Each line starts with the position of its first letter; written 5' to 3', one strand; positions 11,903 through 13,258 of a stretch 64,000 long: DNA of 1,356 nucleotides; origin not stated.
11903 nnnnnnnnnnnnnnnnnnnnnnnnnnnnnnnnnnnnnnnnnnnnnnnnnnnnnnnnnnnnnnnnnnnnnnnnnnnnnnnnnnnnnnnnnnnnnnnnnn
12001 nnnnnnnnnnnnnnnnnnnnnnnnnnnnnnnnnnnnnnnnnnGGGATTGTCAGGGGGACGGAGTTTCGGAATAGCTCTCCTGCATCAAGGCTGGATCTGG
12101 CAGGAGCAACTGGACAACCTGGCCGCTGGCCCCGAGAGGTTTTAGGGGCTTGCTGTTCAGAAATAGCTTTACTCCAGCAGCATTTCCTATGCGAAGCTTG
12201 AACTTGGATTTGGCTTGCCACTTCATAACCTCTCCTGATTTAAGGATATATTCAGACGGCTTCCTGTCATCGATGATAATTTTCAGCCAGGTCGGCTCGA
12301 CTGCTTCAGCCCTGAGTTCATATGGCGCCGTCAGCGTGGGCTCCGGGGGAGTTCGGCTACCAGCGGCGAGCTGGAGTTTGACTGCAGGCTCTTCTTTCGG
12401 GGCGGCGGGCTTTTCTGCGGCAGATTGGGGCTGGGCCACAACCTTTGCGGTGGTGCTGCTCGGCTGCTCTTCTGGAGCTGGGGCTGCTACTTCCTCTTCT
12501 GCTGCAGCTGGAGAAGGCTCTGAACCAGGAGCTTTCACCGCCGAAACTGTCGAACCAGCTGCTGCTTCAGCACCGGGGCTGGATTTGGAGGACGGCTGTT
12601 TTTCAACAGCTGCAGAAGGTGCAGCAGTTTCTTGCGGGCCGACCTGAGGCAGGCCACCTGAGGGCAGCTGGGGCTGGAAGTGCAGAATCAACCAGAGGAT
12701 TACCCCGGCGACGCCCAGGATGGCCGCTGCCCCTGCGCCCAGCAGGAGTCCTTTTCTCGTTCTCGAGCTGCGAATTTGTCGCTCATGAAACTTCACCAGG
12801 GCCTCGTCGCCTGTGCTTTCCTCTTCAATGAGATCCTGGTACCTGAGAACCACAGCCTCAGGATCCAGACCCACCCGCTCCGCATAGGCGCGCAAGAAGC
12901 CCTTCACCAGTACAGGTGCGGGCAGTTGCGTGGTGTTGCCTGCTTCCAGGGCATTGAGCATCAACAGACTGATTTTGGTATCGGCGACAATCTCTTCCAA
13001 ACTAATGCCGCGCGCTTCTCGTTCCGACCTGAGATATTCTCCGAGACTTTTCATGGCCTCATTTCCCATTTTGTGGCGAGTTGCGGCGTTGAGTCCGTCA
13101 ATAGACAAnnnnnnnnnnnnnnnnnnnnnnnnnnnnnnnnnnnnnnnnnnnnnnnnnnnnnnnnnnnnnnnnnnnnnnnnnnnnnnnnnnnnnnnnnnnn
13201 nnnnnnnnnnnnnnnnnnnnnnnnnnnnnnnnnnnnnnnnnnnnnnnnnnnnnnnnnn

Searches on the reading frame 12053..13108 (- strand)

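Call 17: search_protein_families(library=pfam, proteins=[window:12053-13108:-], max_evalue=0.0001)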
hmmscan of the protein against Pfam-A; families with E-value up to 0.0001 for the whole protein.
window:12053-13108:- (352 aa): 3 families
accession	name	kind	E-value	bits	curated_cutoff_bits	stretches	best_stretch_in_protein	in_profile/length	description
PF13413.12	HTH_25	-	3.2e-21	75.3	24.6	1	25-86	1-62/62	Helix-turn-helix domain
PF13464.11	RodZ_C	-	6.2e-14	52.1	23.9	1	268-333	3-70/72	RodZ C-terminal domain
PF12844.13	HTH_19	-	3.3e-06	27.4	30.2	1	23-90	1-62/64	Helix-turn-helix domain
